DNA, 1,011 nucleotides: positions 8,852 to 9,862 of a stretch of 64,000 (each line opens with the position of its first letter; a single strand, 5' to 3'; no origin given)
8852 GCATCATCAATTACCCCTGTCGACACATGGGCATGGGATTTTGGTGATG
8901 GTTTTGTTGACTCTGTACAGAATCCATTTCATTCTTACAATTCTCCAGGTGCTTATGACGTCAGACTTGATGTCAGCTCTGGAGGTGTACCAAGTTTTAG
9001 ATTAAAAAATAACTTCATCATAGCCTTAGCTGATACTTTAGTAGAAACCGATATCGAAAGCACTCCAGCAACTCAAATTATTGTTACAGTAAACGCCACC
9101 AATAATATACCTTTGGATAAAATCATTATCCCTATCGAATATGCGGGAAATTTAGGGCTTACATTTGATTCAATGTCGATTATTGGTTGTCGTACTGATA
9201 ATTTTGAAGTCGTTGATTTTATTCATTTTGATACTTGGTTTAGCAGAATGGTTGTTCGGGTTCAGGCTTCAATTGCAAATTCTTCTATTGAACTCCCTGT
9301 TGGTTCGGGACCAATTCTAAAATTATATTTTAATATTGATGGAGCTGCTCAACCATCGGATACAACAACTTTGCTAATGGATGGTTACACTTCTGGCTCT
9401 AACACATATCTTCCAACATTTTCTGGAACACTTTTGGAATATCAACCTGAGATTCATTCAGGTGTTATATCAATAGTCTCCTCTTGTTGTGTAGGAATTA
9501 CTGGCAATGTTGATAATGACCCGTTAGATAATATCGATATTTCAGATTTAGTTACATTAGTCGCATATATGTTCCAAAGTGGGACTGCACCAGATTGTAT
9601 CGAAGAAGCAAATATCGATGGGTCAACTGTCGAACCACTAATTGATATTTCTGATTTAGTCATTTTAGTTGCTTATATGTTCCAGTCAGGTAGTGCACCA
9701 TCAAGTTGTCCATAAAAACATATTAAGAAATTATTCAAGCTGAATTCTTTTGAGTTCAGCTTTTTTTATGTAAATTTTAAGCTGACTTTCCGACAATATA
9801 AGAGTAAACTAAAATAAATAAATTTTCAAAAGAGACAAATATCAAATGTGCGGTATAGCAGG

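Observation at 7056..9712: Shared cysteine-bracketed double EF-hand (dockerin-like) C-terminal module on two adjacent secreted proteins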

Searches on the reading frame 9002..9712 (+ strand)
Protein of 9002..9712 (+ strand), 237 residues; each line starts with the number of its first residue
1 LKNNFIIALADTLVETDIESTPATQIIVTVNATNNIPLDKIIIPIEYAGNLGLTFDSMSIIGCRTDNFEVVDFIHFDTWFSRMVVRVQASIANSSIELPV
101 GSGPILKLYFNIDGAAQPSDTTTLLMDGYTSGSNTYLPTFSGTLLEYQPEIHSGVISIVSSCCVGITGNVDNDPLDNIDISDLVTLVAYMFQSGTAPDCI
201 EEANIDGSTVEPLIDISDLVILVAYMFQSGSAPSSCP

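Call 44: search_solved_structures(query=A7, max_evalue=10)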
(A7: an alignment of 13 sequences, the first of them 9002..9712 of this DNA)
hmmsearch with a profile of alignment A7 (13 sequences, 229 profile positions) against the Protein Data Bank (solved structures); distinct sequences matched with E-value up to 10: 1.
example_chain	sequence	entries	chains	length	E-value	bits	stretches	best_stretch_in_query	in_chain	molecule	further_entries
4fl4_A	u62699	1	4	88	1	12.4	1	162-218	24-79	Glycoside hydrolase family 9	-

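Call 48: predict_structure(alignment_id=A7)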
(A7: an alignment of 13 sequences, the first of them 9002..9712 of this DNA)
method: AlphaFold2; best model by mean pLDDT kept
length: 237 residues; sequences in the alignment: 13
mean_pLDDT: 83.0   pTM: 0.62
mean pLDDT of the five models: 83.0, 83.0, 81.0, 80.1, 77.7
residues with pLDDT >= 90: 83; 70-90: 120; 50-70: 29; < 50: 5
segments of 3 or more residues with pLDDT < 50: 1-5
pLDDT, mean of each block of 10 residues (from residue 1): 49 76 82 91 93 92 90 92 92 74 93 78 92 92 88 81 71 77 88 79 77 78 88 76
secondary structure, 60 per line:
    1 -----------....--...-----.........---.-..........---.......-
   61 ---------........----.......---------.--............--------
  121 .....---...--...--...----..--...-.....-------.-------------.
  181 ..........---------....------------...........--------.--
elements in order: E12-15 E18-20 E26-34 E40-49 E53-59 E70-77 E82-88 E101-112 E121-125 E129-131 E134-136 E139-141 E150-152 E154-158 H180-190 H200-203 H216-226

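Call 50: fold_search(model_id=the predicted structure, library=pdb)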
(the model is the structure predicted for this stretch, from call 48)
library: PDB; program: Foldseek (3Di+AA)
matches with E <= 10: 1970; with E <= 0.001: 105
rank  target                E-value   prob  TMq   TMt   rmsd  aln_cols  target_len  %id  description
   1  5lxv_A                3.7e-10  1.00  0.49  0.66   4.3       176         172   14  Crystal structure of Ruminococcus flavefaciens scaffoldin C cohesin in complex with a dockerin from an uncharacterized (released 2016-10-19)
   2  5lxv_C                1.0e-09  1.00  0.52  0.69   3.6       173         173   14  Crystal structure of Ruminococcus flavefaciens scaffoldin C cohesin in complex with a dockerin from an uncharacterized (released 2016-10-19)
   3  5nrm_A                2.1e-09  1.00  0.51  0.81   3.0       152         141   16  Crystal structure of the sixth cohesin from Acetivibrio cellulolyticus' scaffoldin B in complex with Cel5 dockerin S51 (released 2018-01-31)
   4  5nrk_A                2.2e-09  1.00  0.51  0.82   3.2       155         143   16  Crystal structure of the sixth cohesin from Acetivibrio cellulolyticus' scaffoldin B in complex with Cel5 dockerin S15 (released 2018-01-31)
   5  6kgf_C                3.3e-09  1.00  0.48  0.74   3.2       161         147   12  Crystal structure of CaDoc0917(R16D)-CaCohA2 complex at pH 8.2 (released 2020-07-08)
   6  6kgc_A                9.1e-09  1.00  0.51  0.80   2.6       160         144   14  Crystal structure of CaDoc0917(R49D)-CaCohA2 complex at pH 5.4 (released 2020-07-08)
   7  6kgd_A                1.1e-08  1.00  0.51  0.80   2.5       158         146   14  Crystal structure of CaDoc0917(R49D)-CaCohA2 complex at pH 8.0 (released 2020-07-08)
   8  4uyq_A                1.4e-08  1.00  0.47  0.74   3.9       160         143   12  High resolution structure of the third cohesin ScaC in complex with the ScaB dockerin with a mutation in the C-termina (released 2015-04-15)
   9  2xdh                  1.5e-08  1.00  0.44  0.73   4.0       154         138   16  Non-cellulosomal cohesin from the hyperthermophilic archaeon Archaeoglobus fulgidus (released 2010-05-26)
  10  6kge_A                1.8e-08  1.00  0.49  0.79   3.1       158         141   13  Crystal structure of CaDoc0917(R16D)-CaCohA2 complex at pH 5.5 (released 2020-07-08)
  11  4uyp_C                1.9e-08  1.00  0.47  0.72   4.0       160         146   12  High resolution structure of the third cohesin ScaC in complex with the ScaB dockerin with a mutation in the N-termina (released 2015-04-15)
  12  4dh2_C                2.2e-08  1.00  0.48  0.69   5.0       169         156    9  Crystal structure of Coh-OlpC(Cthe_0452)-Doc435(Cthe_0435) complex: A novel type I Cohesin-Dockerin complex from Clost (released 2012-11-28)
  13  6kgf_A                2.4e-08  1.00  0.49  0.77   3.2       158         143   13  Crystal structure of CaDoc0917(R16D)-CaCohA2 complex at pH 8.2 (released 2020-07-08)
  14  4ums                  2.6e-08  1.00  0.46  0.68   4.0       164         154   12  The crystal structure of the seventh ScaB type I cohesin from Pseudobacteroides cellulosolvens (released 2015-05-06)
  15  4dh2_A                2.6e-08  1.00  0.48  0.69   5.9       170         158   10  Crystal structure of Coh-OlpC(Cthe_0452)-Doc435(Cthe_0435) complex: A novel type I Cohesin-Dockerin complex from Clost (released 2012-11-28)
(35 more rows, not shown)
